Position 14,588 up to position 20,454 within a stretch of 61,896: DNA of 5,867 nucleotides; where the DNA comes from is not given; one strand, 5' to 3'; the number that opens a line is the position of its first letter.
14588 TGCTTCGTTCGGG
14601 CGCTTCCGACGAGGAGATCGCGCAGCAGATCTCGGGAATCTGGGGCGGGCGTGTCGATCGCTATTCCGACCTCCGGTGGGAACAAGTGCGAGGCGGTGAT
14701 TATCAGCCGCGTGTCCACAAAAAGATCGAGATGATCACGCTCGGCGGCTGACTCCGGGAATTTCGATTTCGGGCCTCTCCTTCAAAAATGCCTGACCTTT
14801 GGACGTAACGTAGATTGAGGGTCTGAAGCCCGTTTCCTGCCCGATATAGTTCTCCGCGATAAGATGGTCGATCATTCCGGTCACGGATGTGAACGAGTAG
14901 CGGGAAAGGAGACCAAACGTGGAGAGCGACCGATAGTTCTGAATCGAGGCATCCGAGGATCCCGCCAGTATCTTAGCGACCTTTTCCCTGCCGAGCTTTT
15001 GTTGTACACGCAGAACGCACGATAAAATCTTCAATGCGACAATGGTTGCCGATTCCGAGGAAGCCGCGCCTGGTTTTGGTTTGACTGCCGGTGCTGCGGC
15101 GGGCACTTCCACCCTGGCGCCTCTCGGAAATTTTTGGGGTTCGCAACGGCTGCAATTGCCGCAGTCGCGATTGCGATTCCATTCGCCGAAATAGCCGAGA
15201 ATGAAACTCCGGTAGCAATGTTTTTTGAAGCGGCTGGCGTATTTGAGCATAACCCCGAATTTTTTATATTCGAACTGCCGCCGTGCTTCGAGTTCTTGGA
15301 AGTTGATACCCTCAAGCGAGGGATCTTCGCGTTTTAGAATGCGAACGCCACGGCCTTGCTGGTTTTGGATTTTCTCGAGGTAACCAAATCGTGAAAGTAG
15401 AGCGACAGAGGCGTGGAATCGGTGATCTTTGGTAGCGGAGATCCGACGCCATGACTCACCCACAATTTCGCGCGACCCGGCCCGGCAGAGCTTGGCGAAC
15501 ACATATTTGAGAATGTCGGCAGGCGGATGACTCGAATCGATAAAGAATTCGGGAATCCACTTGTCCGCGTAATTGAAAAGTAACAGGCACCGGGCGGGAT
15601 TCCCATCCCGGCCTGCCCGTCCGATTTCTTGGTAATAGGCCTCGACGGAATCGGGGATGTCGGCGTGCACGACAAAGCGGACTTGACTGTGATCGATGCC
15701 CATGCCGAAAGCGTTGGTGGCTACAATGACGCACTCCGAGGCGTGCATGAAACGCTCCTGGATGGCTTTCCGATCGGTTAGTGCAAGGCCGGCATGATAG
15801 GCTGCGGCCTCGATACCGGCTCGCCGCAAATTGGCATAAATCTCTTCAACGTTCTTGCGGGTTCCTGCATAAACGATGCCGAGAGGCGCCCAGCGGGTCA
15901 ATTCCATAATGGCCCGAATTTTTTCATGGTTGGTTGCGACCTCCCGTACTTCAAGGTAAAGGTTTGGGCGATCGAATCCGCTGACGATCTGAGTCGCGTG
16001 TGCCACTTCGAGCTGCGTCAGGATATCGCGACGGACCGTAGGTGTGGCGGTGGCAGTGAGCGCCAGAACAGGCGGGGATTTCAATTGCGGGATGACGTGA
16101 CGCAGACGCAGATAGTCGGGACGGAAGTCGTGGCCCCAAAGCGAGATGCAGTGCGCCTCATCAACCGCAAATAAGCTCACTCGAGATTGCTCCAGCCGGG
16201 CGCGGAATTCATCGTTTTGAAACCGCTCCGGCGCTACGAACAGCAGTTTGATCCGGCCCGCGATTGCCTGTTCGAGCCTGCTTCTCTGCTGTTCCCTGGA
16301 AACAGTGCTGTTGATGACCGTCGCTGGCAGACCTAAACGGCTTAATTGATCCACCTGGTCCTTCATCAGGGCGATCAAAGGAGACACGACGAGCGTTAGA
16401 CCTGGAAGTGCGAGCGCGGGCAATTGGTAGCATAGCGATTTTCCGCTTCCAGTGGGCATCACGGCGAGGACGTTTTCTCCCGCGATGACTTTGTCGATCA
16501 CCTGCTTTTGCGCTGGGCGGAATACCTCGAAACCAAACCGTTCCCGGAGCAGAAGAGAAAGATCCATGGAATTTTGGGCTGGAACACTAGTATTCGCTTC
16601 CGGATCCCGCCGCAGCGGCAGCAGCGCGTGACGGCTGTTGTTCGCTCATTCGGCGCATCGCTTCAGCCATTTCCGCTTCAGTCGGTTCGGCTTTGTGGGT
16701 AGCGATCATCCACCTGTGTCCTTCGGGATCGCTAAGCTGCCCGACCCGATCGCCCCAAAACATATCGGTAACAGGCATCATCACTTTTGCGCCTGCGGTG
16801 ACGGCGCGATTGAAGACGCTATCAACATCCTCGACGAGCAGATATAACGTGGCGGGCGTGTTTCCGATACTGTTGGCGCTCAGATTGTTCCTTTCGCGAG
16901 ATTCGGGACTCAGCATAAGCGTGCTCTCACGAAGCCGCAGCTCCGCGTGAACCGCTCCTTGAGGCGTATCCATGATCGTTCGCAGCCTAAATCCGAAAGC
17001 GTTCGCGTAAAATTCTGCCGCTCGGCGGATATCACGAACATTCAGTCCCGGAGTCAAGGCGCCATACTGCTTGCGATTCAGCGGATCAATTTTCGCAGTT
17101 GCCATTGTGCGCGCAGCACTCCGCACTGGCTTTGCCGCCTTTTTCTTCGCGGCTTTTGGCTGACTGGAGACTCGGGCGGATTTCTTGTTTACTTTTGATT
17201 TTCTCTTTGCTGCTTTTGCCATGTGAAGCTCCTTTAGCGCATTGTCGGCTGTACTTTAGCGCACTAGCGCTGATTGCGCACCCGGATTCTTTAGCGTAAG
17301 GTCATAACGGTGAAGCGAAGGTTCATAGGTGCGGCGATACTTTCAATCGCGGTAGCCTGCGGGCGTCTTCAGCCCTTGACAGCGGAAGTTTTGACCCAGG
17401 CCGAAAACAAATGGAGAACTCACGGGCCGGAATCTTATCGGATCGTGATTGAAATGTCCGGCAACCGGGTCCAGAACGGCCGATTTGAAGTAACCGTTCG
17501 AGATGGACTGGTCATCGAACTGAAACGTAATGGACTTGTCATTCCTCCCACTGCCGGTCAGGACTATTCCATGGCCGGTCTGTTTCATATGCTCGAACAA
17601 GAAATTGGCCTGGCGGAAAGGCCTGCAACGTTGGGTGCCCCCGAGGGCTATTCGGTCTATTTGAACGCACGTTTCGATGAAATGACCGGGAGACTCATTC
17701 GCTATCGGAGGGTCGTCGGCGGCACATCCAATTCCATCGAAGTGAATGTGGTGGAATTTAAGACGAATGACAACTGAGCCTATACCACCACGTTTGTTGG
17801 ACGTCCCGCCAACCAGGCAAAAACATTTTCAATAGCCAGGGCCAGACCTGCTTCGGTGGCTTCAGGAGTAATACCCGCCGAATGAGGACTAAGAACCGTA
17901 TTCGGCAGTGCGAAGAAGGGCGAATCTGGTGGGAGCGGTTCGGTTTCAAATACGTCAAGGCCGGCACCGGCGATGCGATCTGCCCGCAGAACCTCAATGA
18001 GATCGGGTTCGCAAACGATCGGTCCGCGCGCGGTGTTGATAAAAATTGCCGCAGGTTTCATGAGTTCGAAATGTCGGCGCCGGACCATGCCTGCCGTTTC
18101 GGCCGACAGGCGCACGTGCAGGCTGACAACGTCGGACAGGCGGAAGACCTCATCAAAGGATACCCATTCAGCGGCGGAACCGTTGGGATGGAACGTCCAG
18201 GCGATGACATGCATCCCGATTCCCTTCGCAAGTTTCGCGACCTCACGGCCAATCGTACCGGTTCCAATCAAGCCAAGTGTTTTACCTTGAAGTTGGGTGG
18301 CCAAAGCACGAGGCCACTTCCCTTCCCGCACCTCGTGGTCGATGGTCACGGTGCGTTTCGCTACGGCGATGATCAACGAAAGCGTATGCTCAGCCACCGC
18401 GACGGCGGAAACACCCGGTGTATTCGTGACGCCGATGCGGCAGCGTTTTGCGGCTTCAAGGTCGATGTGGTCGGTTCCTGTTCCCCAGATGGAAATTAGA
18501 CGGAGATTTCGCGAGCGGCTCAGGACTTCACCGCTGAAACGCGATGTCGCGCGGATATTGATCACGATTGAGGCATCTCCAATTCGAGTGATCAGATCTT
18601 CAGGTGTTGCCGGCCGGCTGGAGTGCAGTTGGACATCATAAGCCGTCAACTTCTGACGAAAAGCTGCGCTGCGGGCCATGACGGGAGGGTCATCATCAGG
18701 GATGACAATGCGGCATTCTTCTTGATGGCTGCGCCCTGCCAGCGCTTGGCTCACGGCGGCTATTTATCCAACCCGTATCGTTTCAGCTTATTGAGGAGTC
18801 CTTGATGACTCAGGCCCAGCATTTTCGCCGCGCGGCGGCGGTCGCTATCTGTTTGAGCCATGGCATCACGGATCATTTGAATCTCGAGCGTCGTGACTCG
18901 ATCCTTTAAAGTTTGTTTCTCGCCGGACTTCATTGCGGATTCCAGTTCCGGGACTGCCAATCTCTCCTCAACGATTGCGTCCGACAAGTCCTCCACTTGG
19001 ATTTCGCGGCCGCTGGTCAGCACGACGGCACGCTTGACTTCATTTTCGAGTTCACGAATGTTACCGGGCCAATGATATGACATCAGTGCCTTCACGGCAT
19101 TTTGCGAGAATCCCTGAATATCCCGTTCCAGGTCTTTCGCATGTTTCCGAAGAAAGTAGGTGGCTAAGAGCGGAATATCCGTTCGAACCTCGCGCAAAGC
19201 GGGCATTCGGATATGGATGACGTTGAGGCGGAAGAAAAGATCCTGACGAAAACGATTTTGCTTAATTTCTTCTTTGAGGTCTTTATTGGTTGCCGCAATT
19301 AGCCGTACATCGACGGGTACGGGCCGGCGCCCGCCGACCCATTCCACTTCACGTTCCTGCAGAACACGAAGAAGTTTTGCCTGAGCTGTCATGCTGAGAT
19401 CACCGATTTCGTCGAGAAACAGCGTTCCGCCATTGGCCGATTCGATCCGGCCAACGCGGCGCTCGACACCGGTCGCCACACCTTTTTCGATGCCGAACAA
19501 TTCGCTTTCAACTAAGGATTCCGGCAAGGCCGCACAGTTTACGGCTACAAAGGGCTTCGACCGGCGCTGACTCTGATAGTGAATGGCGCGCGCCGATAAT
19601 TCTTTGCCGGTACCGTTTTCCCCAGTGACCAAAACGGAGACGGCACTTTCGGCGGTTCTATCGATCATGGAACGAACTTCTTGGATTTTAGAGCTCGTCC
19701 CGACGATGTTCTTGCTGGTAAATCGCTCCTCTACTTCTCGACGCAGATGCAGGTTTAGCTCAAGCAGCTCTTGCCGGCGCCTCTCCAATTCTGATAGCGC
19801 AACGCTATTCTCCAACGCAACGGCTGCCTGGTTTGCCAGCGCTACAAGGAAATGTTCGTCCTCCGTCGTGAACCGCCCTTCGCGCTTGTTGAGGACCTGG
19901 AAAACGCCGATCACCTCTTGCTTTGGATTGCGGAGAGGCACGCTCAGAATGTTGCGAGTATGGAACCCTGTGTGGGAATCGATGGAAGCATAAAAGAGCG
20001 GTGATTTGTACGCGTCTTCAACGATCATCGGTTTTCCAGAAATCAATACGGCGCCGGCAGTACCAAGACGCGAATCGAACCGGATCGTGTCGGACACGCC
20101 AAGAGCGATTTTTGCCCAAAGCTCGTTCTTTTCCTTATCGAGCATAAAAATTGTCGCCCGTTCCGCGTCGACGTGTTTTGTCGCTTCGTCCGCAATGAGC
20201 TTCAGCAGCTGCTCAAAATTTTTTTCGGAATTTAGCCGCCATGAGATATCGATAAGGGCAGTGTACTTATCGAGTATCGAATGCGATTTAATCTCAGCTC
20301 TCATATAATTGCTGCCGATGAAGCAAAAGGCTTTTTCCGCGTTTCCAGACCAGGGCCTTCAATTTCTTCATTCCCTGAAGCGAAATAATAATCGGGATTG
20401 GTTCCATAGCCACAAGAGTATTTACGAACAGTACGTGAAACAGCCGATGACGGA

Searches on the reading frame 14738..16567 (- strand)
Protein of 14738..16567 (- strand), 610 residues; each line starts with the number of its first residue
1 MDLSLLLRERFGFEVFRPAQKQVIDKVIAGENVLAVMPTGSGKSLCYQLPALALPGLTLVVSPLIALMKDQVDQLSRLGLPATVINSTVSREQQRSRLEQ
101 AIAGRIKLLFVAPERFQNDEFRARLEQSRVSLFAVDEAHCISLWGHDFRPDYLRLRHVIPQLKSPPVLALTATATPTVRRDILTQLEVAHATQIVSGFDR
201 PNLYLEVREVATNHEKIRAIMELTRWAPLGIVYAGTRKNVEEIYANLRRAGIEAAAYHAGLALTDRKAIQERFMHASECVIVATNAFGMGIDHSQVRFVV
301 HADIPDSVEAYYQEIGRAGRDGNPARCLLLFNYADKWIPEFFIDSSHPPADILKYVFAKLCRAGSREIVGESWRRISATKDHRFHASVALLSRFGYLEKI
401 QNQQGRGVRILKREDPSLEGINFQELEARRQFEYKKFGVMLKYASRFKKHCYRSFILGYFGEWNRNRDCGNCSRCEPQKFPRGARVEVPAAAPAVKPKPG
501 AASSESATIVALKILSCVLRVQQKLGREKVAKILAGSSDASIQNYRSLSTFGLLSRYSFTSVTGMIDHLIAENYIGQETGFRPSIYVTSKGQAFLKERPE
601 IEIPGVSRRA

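Call 20: search_protein_families(library=pfam, proteins=[window:14738-16567:-], max_evalue=0.00001)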
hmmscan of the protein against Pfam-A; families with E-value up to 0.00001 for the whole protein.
window:14738-16567:- (610 aa): 5 families
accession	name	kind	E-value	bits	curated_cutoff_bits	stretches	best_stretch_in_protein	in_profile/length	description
PF00270.35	DEAD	-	1.2e-29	103.6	26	1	17-178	1-164/167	DEAD/DEAH box helicase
PF00271.37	Helicase_C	-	1.9e-20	73.6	23.5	1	225-322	13-110/110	Helicase conserved C-terminal domain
PF09382.16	RQC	-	6.4e-19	68.3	23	1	507-603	7-105/114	RQC domain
PF04851.21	ResIII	-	1.5e-09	38.4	22.5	1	16-174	4-162/164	Type III restriction enzyme, res subunit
PF16124.10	RecQ_Zn_bind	-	5.2e-09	37.2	25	1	424-475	15-65/66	RecQ zinc-binding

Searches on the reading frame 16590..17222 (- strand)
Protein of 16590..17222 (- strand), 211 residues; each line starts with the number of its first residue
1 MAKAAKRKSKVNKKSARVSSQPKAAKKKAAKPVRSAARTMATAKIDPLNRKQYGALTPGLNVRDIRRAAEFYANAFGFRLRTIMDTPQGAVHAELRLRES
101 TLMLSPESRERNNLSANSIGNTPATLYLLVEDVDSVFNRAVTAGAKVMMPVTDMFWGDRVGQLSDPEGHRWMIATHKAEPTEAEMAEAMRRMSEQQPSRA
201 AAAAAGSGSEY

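Call 20: search_protein_families(library=pfam, proteins=[window:16590-17222:-], max_evalue=0.00001)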
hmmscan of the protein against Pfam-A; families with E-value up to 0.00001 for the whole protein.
window:16590-17222:- (211 aa): 2 families
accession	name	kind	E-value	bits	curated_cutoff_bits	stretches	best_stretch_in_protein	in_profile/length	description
PF00903.31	Glyoxalase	-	4.8e-18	66.1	20.6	1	60-173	7-121/121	Glyoxalase/Bleomycin resistance protein/Dioxygenase superfamily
PF18029.7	Glyoxalase_6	-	3.6e-08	34.5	23.6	1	61-172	5-104/106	Glyoxalase-like domain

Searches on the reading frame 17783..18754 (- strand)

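Call 21: search_protein_families(library=pfam, proteins=[window:17783-18754:-], max_evalue=0.00001)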
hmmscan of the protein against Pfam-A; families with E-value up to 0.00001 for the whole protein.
window:17783-18754:- (324 aa): 2 families
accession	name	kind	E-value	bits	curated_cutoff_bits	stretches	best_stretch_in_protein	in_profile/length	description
PF02826.25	2-Hacid_dh_C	-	3.6e-57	193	25.1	1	125-293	1-178/178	D-isomer specific 2-hydroxyacid dehydrogenase, NAD binding domain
PF00389.36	2-Hacid_dh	-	6.5e-24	84.6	24.6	1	36-323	15-133/134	D-isomer specific 2-hydroxyacid dehydrogenase, catalytic domain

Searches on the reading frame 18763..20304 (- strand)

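Call 21: search_protein_families(library=pfam, proteins=[window:18763-20304:-], max_evalue=0.00001)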
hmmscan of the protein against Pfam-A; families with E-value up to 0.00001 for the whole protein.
window:18763-20304:- (514 aa): 10 families
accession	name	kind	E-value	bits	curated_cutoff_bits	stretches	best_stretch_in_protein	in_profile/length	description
PF00158.32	Sigma54_activat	-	4.2e-67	225.5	20.2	1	200-365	1-167/168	Sigma-54 interaction domain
PF25601.1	AAA_lid_14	-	2.5e-26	91.7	27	1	371-448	1-78/87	AAA+ ATPase lid domain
PF14532.12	Sigma54_activ_2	-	2.9e-25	89.6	25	1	201-370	1-138/138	Sigma-54 interaction domain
PF01590.32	GAF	-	1.7e-20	74.4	22.4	1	30-164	2-133/133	GAF domain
PF13185.12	GAF_2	-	1.4e-18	67.8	28.6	1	28-165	2-136/136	GAF domain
PF13492.12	GAF_3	-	6e-13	49.8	27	1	30-166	2-129/129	GAF domain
PF18024.7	HTH_50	-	2.4e-09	37.2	27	1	464-512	2-49/50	Helix-turn-helix domain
PF07728.20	AAA_5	-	9.2e-07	29.4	22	1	224-342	2-124/139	AAA domain (dynein-related subfamily)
PF02954.25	HTH_8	-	2.2e-06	27.7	22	1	472-510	4-42/42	Bacterial regulatory protein, Fis family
PF00004.35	AAA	-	4.1e-06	27.7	21.2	0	224-359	1-130/131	ATPase family associated with various cellular activities (AAA)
